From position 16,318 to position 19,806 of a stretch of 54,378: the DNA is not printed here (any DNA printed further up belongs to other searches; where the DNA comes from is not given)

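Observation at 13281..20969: Candidate multi-gene defence operon on the island: RHH/coiled-coil protein, tiny acidic ORF, FCS-zinc protein, PLD-SNF2 nuclease-helicase and PglX/Eco57I-like methyltransferase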

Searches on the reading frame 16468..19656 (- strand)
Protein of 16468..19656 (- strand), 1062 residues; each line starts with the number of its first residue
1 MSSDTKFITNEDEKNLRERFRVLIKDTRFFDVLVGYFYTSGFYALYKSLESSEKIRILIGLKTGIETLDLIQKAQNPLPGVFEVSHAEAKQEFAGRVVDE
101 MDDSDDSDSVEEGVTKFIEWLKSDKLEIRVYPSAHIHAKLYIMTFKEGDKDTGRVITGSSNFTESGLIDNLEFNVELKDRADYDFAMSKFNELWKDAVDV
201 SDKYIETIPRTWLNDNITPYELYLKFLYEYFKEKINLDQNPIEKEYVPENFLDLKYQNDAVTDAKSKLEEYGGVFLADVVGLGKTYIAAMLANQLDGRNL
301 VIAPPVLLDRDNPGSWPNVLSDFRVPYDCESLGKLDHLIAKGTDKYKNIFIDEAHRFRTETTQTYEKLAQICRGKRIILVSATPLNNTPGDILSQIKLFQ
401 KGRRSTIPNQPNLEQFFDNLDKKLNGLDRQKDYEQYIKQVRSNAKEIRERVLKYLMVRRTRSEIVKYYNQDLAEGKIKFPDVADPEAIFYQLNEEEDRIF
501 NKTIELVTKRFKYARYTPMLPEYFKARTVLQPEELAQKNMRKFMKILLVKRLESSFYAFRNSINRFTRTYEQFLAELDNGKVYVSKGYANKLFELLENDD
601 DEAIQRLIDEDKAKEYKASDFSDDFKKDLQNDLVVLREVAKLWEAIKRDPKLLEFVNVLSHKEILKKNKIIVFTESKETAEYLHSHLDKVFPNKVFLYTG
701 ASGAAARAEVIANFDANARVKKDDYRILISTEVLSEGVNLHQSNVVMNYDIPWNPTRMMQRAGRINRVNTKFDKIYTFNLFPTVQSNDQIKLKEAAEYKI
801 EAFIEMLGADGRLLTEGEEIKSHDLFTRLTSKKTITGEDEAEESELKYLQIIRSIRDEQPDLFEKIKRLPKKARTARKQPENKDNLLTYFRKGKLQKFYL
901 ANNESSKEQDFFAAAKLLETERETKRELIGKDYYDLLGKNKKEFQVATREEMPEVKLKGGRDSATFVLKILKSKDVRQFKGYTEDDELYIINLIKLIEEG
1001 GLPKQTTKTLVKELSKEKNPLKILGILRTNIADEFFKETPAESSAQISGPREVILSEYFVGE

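Call 4: search_protein_families(library=pfam, proteins=[window:16468-19656:-], max_evalue=0.01)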
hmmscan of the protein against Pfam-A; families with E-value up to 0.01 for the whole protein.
window:16468-19656:- (1062 aa): 10 families
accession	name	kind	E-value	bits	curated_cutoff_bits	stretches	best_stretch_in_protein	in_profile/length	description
PF00271.37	Helicase_C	-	2.8e-20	73.1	23.5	1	663-768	11-109/110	Helicase conserved C-terminal domain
PF13091.12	PLDc_2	-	6.5e-11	42.6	27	1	30-194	12-132/132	PLD-like domain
PF00176.29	SNF2-rel_dom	-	7.6e-09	35.5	24.9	1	337-501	119-250/290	SNF2-related domain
PF04851.21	ResIII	-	2.7e-08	34.3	22.5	1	340-384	120-162/164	Type III restriction enzyme, res subunit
PF13307.12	Helicase_C_2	-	2.2e-05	25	25.3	1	666-793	8-117/170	Helicase C-terminal domain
PF09565.16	RE_NgoFVII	-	3.4e-05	23.7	23.8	1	124-197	80-152/162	NgoFVII restriction endonuclease N-terminal PLD domain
PF22590.2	Cas3-like_C_2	-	0.00013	22.6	27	1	669-768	4-104/106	CRISPR-associated nuclease/helicase Cas3, C-terminal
PF20720.3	nSTAND3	-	0.00053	20.2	27.2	1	257-296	3-42/155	Novel STAND NTPase 3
PF13401.12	AAA_22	-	0.0015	19.3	27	0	280-376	14-117/130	AAA domain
PF00004.35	AAA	-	0.0033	18.3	21.2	0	280-361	7-73/131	ATPase family associated with various cellular activities (AAA)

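Call 5: search_protein_families(library=padloc, proteins=[window:16468-19656:-], max_evalue=0.01)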
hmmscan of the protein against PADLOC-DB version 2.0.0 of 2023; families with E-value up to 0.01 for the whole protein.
window:16468-19656:- (1062 aa): 38 families (the best 25 are shown)
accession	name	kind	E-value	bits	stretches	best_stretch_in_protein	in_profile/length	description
PDLC01075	C3a139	-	1.6e-42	143.9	1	14-825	10-780/948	HKD+Snf2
PDLC02621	DrmD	-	8.3e-35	118.3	1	447-868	327-724/1040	DrmD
PDLC02193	PLD_Helicase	-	1.4e-26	91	2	615-783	634-812/905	-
PDLC02623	DrmD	-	1.9e-26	90.2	1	600-852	464-699/1040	DrmD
PDLC02500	BrxHI|BrxHII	-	1.4e-24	84.8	1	541-811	369-613/933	BrxHI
PDLC02619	DrmD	-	1.9e-23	80.6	2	544-812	297-575/872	DrmD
PDLC00659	HmaA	-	8.9e-22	74.8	1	536-769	364-611/1176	SNF2 helicase / DEAD-box helicase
PDLC02840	DpdE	-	3.1e-21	73.4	2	632-781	526-666/1091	DpdE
PDLC02843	DpdE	-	9.7e-21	71.4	2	615-768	514-663/1091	DpdE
PDLC02632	DrmD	-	1.1e-17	61.7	1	520-788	376-644/662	DrmD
PDLC02572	DrmA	-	1.8e-17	60.6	1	533-771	385-624/1043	DrmA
PDLC02620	DrmD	-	3.3e-17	59.7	1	539-784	361-592/1060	DrmD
PDLC02504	BrxHI|BrxHII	-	4.3e-16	56.1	1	541-812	369-622/971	BrxHII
PDLC02625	DrmD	-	4.2e-15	53.3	1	544-787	150-386/792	DrmD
PDLC02633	DrmD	-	8.2e-14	48.5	1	532-783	389-643/839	DrmD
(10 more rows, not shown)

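Call 6: search_protein_families(library=ncbifam, proteins=[window:16468-19656:-], max_evalue=0.01)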
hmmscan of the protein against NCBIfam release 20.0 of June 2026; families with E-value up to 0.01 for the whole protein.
window:16468-19656:- (1062 aa): 22 families
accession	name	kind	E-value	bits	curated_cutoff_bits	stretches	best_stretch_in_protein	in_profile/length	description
NF042964.1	phospholipD_antiphage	equivalog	1.8e-45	155.7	1100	2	538-790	592-811/895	phospholipase D-like domain-containing anti-phage protein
NF038317.1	DISARM_DrmD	equivalog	2.6e-39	135.3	610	1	447-928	311-763/1021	DISARM system SNF2-like helicase DrmD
NF041062.1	DpdE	equivalog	1.7e-26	92.5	500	2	575-775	504-648/1048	protein DpdE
NF038318.1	DISARM_DrmD_b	equivalog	3.4e-22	78.4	950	1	590-814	337-574/868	DISARM system SNF2-like helicase DrmD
NF010337.0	PRK13766.1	equivalog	6.1e-16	57.7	610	1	592-768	292-468/781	Hef nuclease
NF003426.0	PRK04914.1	equivalog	2.5e-10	39.2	576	1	644-807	474-627/959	RNA polymerase-associated protein RapA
TIGR02621.3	cas3_GSU0051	exception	1.3e-08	34.2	400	1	662-774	268-379/854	type I-G CRISPR-associated helicase/endonuclease Cas3g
NF008394.0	PRK11192.1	equivalog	7.2e-08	31.7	507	1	656-771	239-344/441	ATP-dependent RNA helicase SrmB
NF041790.1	anti-phage_ZorD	equivalog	8.9e-08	30.5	1500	1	648-771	903-1027/1035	type I Zorya anti-phage system protein ZorD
TIGR04121.1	DEXH_lig_assoc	equivalog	2.2e-07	29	850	1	662-771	243-349/804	ligase-associated DNA damage response DEXH box helicase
NF003419.0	PRK04837.1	equivalog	1.5e-06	27.2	588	1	668-771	257-353/424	ATP-dependent RNA helicase RhlB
NF007882.0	PRK10590.1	equivalog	2.8e-06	26.5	743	1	668-770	246-341/456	ATP-dependent RNA helicase RhlE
NF053710.1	RNA_heli_RhlE2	exception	3.6e-06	25.7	925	1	668-769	250-344/635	RNA helicase RhlE2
NF008744.0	PRK11776.1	equivalog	3.7e-06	25.8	524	1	647-771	225-339/460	ATP-dependent RNA helicase DbpA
NF053636.1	DDHlcsCsdAPsy1082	equivalog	3.6e-05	22.5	890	1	657-768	236-337/512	DEAD/DEAH box helicase CsdA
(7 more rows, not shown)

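Call 12: search_solved_structures(query=window:16468-19656:-, max_evalue=0.01)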
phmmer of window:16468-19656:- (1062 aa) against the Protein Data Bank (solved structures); distinct sequences matched with E-value up to 0.01: 81 (the best 60 are shown).
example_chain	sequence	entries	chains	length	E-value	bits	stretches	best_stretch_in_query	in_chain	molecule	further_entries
3mwy_W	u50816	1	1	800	1e-07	33.8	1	707-825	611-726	Chromo domain-containing protein 1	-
9n6h_K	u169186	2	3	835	1.2e-07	33.6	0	707-824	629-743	Chromo domain-containing protein 1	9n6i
1hv8_A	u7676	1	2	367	1.8e-07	33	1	721-776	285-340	PUTATIVE ATP-DEPENDENT RNA HELICASE MJ0669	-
5jxr_A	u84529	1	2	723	3.9e-07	31.9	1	668-783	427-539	Chromatin-remodeling complex ATPase-like protein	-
6pwf_K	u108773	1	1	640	4.1e-07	31.8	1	669-784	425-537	chromatin remodeling factor ISWI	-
1z63_A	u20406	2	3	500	4.2e-07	31.8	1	644-773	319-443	Helicase of the snf2/rad54 family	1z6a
6ftx_W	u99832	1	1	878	1.6e-06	29.8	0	707-786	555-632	Chromatin-remodeling ATPase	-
5hzr_A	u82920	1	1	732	4.6e-06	28.3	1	707-867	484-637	SNF2-family ATP dependent chromatin remodeling factor like protein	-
2hjv_A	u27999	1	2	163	4.7e-06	28.3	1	713-775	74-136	ATP-dependent RNA helicase dbpA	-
7xyf_K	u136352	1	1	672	1.2e-05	26.9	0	667-788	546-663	ATP-dependent helicase fft3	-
1z5z_A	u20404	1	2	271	1.3e-05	26.8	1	644-774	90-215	Helicase of the snf2/rad54 family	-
8qy7_A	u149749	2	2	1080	1.9e-05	26.3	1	649-793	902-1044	DEAD/DEAH box helicase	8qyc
7xyg_K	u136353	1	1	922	2.3e-05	26.1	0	667-789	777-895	ATP-dependent helicase fft3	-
5jxt_B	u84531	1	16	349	3e-05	25.7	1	668-781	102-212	Chromatin-remodeling complex ATPase-like protein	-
6ne3_W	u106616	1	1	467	4.2e-05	25.2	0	721-797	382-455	SWI/SNF-related matrix-associated actin-dependent regulator of chromatin subfamily A membe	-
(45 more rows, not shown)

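Call 13: find_homologous_proteins(query=window:16468-19656:-, max_evalue=1e-10)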
Query window:16468-19656:- (1062 aa): 8000 proteins with E <= 1e-10 among 8000 candidates; the best 120 are listed.
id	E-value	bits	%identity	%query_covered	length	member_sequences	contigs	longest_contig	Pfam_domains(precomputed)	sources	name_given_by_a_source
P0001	0.0e+0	2354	100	100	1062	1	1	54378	PF00176.30,PF13091.13,PF00271.38,PF04851.22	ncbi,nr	ncbi:MAG: helicase-related protein [Dehalococcoidia bacterium]|nr:helicase-related protein [Dehaloco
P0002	0.0e+0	1766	75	100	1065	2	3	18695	PF00176.30,PF13091.13,PF00271.38,PF04851.22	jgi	jgi:superfamily II DNA/RNA helicase/HKD family nuclease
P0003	0.0e+0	1764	75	100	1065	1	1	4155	PF00176.30,PF13091.13,PF00271.38,PF04851.22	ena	-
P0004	0.0e+0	1760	75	100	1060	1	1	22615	PF00176.30,PF13091.13,PF09565.17,PF00271.38,PF04851.22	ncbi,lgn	-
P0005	0.0e+0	1758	74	100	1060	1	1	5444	PF00176.30,PF13091.13,PF09565.17,PF00271.38,PF04851.22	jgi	jgi:superfamily II DNA/RNA helicase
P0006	0.0e+0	1754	75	100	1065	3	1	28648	PF00176.30,PF13091.13,PF00271.38,PF04851.22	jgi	-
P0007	0.0e+0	1753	74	100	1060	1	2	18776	PF00176.30,PF13091.13,PF09565.17,PF00271.38,PF04851.22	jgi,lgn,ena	jgi:superfamily II DNA/RNA helicase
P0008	0.0e+0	1753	74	100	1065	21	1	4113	PF00176.30,PF13091.13,PF00271.38,PF04851.22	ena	-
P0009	0.0e+0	1752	74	100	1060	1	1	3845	PF00176.30,PF13091.13,PF09565.17,PF00271.38,PF04851.22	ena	-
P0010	0.0e+0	1749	74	100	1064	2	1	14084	PF00176.30,PF13091.13,PF00271.38,PF04851.22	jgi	-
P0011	0.0e+0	1746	74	100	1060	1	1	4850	PF00176.30,PF13091.13,PF09565.17,PF00271.38,PF04851.22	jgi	jgi:superfamily II DNA/RNA helicase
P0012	0.0e+0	1745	73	100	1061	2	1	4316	PF00176.30,PF13091.13,PF00271.38,PF04851.22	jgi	-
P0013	0.0e+0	1744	73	100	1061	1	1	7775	PF00176.30,PF13091.13,PF00271.38,PF04851.22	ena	-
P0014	0.0e+0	1743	74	100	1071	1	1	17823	PF00176.30,PF13091.13,PF00271.38,PF04851.22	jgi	-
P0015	0.0e+0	1743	73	100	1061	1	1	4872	PF00176.30,PF13091.13,PF00271.38,PF04851.22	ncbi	-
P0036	0.0e+0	1721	72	100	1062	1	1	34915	PF00176.30,PF13091.13,PF00271.38,PF04851.22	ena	-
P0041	0.0e+0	1717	72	100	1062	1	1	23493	PF00176.30,PF13091.13,PF00271.38,PF04851.22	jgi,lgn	-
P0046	0.0e+0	1708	71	100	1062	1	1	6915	PF00176.30,PF13091.13,PF00271.38,PF04851.22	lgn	-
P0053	0.0e+0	1698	71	100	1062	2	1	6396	PF00176.30,PF13091.13,PF00271.38,PF04851.22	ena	-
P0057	0.0e+0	1696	71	100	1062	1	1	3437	PF00176.30,PF13091.13,PF00271.38,PF04851.22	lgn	-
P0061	0.0e+0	1684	71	100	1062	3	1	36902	PF00176.30,PF13091.13,PF09565.17,PF00271.38,PF04851.22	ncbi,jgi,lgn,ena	-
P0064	0.0e+0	1679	71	100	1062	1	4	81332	PF00176.30,PF13091.13,PF00271.38,PF04851.22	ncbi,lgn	-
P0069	0.0e+0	1668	70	100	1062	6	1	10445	PF00176.30,PF13091.13,PF00271.38,PF04851.22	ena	-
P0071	0.0e+0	1667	70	100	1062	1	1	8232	PF00176.30,PF13091.13,PF00271.38,PF04851.22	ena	-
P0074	0.0e+0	1657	70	100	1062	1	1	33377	PF00176.30,PF13091.13,PF00271.38,PF04851.22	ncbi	ncbi:MAG: helicase-related protein [Dehalococcoidia bacterium]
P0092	0.0e+0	1603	68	100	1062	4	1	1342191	PF00270.36,PF00176.30,PF13091.13,PF00271.38,PF04851.22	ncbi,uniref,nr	ncbi:helicase-related protein [Dehalococcoides mccartyi]|uniref:helicase-related protein n=1 Tax=Deh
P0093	0.0e+0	1602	68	100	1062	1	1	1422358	PF00270.36,PF00176.30,PF13091.13,PF00271.38,PF04851.22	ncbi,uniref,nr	ncbi:helicase-related protein [Dehalococcoides mccartyi]|uniref:helicase-related protein n=1 Tax=Deh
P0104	0.0e+0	1589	67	100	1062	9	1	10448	PF00270.36,PF00176.30,PF13091.13,PF00271.38,PF04851.22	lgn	-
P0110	0.0e+0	1582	68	100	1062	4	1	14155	PF00270.36,PF00176.30,PF13091.13,PF00271.38,PF04851.22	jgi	jgi:superfamily II DNA/RNA helicase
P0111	0.0e+0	1581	68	100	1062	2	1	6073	PF00270.36,PF00176.30,PF13091.13,PF00271.38,PF04851.22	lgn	-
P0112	0.0e+0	1579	68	100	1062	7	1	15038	PF00270.36,PF00176.30,PF13091.13,PF00271.38,PF04851.22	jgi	jgi:superfamily II DNA or RNA helicase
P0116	0.0e+0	1577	68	100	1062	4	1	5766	PF00176.30,PF13091.13,PF09565.17,PF00271.38,PF04851.22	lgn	-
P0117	0.0e+0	1577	67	100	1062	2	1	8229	PF00270.36,PF00176.30,PF13091.13,PF09565.17,PF00271.38,PF04851.22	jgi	jgi:superfamily II DNA or RNA helicase/HKD family nuclease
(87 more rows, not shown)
